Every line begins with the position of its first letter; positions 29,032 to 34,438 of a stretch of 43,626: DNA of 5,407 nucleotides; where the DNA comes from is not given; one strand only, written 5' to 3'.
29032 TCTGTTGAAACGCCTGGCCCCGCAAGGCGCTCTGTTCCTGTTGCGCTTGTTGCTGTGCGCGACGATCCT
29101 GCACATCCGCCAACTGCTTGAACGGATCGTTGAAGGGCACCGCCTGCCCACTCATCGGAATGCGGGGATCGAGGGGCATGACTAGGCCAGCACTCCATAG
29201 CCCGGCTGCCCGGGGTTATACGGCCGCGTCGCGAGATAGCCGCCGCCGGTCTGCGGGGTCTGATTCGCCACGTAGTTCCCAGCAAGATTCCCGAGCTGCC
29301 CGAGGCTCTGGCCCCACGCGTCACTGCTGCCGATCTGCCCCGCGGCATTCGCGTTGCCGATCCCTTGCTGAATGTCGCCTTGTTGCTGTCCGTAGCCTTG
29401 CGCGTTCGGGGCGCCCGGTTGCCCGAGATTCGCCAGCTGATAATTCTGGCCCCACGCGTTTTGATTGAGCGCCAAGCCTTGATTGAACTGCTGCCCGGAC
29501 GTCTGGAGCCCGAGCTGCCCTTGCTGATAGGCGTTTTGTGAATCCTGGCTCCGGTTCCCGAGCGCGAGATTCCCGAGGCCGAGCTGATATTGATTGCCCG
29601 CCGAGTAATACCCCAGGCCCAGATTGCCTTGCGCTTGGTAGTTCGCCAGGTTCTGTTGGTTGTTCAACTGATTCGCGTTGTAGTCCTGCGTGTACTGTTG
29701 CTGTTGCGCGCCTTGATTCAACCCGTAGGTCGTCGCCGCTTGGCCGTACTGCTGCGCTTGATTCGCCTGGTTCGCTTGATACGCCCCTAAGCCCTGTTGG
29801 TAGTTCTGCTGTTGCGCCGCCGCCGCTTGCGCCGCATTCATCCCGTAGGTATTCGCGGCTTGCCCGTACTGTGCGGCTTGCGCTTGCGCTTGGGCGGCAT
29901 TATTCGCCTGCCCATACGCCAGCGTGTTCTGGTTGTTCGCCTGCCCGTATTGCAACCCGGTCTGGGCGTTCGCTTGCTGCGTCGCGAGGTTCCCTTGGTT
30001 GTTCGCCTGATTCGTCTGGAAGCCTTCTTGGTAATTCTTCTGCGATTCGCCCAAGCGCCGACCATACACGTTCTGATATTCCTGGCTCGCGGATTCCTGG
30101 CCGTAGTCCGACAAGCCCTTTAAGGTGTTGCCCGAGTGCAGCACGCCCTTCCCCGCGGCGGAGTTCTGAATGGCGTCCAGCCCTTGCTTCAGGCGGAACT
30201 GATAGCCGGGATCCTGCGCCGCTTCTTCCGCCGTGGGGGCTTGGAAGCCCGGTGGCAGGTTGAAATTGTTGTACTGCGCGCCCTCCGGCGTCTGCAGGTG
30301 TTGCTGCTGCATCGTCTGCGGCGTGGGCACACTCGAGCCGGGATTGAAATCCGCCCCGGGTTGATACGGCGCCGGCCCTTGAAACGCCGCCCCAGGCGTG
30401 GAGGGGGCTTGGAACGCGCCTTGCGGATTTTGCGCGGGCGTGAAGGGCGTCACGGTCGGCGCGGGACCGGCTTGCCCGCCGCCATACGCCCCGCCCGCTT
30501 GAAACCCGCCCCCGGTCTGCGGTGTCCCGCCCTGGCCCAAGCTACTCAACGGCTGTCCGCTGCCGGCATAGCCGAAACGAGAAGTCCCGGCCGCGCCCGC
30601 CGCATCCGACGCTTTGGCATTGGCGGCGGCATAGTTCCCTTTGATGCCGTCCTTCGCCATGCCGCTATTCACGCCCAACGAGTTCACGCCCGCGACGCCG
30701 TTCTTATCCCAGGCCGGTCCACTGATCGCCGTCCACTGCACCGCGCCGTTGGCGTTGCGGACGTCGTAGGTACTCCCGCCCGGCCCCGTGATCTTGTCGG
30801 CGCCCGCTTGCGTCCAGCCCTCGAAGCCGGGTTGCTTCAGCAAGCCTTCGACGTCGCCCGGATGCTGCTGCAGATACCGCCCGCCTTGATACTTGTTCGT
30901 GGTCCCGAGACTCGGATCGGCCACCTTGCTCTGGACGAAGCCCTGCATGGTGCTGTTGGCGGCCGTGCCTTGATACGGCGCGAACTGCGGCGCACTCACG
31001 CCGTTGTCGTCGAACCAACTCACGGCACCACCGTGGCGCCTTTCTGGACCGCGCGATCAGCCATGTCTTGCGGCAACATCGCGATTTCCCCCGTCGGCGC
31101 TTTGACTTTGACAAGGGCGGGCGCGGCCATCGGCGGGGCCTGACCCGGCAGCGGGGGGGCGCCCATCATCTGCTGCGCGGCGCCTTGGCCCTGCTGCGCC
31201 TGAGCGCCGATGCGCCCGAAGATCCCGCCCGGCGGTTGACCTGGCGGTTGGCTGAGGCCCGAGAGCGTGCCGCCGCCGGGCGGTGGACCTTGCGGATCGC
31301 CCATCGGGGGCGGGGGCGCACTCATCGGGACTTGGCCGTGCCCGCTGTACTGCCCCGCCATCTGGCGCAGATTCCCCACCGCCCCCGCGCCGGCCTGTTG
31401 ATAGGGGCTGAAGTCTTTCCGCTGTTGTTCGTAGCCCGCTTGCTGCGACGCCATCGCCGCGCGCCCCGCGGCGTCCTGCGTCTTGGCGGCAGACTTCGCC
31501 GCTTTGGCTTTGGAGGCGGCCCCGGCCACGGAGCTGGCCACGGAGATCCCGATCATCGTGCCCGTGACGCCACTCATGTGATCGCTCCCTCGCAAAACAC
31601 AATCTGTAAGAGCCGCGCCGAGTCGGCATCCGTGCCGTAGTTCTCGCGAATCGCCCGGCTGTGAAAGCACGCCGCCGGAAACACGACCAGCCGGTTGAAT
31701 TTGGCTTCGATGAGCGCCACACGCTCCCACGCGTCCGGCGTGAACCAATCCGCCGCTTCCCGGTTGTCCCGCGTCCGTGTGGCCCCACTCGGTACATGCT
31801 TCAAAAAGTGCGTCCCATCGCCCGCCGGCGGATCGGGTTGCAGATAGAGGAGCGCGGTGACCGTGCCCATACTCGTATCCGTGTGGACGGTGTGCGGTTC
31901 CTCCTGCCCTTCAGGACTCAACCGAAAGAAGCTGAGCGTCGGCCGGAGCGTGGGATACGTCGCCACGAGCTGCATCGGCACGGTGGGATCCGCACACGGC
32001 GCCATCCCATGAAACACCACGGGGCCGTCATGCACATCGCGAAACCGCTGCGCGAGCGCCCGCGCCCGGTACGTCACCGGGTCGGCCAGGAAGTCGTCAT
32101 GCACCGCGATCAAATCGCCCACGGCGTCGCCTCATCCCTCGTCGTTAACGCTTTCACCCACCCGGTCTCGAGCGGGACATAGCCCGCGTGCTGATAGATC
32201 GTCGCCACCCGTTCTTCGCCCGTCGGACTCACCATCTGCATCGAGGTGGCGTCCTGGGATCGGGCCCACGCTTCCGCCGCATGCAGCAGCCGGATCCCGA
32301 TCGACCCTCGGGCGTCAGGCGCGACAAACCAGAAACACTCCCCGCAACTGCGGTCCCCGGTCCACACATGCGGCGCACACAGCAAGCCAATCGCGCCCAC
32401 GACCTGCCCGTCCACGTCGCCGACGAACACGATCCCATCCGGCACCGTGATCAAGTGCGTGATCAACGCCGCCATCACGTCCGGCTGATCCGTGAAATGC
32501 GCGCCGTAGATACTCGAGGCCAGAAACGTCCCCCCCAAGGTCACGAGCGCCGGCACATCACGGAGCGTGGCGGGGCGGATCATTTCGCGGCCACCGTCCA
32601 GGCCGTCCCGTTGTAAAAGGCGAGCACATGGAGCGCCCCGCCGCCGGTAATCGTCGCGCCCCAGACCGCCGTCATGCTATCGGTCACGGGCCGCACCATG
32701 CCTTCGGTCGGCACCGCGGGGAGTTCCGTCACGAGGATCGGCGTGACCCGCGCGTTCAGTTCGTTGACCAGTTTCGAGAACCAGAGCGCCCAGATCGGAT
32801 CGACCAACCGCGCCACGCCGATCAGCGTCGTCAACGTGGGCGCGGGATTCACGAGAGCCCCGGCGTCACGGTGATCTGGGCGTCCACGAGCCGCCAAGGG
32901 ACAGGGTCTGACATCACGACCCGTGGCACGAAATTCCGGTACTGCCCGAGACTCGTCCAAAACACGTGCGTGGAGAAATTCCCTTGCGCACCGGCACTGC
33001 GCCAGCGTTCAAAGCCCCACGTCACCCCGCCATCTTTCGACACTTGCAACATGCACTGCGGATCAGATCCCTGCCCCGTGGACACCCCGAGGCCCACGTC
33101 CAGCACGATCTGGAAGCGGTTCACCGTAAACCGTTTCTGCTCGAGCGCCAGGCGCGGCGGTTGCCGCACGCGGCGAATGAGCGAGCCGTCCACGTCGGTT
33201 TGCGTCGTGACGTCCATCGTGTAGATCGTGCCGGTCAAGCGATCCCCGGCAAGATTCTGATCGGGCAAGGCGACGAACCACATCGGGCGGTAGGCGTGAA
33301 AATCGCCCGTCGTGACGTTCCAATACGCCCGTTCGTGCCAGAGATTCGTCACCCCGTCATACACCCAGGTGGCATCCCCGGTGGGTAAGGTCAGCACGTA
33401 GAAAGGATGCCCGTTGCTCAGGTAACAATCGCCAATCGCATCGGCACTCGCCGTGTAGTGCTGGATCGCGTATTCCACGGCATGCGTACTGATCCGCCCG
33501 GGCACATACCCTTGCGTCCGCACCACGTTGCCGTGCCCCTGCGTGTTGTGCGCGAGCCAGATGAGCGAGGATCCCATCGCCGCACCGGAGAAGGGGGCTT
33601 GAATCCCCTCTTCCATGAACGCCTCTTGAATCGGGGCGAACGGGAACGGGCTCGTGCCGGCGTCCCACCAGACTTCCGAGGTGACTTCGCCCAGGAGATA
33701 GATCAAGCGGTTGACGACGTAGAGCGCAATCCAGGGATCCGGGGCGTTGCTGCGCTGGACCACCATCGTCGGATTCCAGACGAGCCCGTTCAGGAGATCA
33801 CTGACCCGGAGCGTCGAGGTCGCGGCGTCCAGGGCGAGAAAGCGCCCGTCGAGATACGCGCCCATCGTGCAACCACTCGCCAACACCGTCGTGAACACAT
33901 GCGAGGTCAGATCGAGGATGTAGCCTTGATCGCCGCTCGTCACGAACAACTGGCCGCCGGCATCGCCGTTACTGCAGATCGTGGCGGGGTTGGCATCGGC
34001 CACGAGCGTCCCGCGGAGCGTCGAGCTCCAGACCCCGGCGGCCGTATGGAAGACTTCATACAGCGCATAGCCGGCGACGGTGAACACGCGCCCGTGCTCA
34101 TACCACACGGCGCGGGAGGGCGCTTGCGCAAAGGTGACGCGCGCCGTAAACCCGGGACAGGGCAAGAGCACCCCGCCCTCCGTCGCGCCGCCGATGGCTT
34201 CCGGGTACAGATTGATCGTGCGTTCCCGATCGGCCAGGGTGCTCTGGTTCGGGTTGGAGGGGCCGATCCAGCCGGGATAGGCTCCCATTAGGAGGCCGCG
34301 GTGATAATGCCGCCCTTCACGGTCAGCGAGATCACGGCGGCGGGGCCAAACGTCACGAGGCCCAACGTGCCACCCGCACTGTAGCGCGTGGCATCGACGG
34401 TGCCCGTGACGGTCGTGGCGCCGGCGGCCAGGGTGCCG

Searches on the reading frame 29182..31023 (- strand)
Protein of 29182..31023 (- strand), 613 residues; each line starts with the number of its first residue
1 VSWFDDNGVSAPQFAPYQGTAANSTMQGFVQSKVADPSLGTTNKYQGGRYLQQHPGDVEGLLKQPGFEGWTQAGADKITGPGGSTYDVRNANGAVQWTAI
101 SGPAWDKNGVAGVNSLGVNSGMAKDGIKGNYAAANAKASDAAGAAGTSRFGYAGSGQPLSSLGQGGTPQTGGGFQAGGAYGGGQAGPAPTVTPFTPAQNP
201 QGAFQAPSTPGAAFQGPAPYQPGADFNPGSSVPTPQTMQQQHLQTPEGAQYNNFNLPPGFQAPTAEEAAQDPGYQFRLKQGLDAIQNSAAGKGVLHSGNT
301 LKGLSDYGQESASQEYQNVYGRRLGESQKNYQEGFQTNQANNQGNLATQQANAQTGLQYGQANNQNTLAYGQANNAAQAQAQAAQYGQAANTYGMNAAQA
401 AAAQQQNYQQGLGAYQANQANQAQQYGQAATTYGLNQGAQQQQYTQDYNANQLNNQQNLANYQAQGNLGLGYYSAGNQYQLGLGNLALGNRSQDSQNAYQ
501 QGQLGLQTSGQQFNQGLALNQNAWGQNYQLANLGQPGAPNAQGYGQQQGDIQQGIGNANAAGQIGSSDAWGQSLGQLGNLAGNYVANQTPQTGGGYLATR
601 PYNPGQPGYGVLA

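Call 68: search_protein_families(library=phrogs, proteins=[window:29182-31023:-], max_evalue=0.00001)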
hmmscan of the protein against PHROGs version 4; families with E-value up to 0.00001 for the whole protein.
window:29182-31023:- (613 aa): 1 family
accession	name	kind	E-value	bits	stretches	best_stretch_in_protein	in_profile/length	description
phrog_598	-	DNA, RNA and nucleotide metabolism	5.2e-10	40.4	1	260-384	78-210/240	DNA ejection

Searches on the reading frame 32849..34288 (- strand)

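Call 68: search_protein_families(library=phrogs, proteins=[window:32849-34288:-], max_evalue=0.00001)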
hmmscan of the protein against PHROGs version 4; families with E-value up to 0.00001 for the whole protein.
window:32849-34288:- (479 aa): 2 families
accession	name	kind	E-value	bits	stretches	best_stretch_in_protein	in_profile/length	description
phrog_578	-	connector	1.5e-89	301.8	1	15-477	16-472/486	head closure Hc3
phrog_19101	-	unknown function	3.5e-06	26.6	1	409-477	525-593/595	-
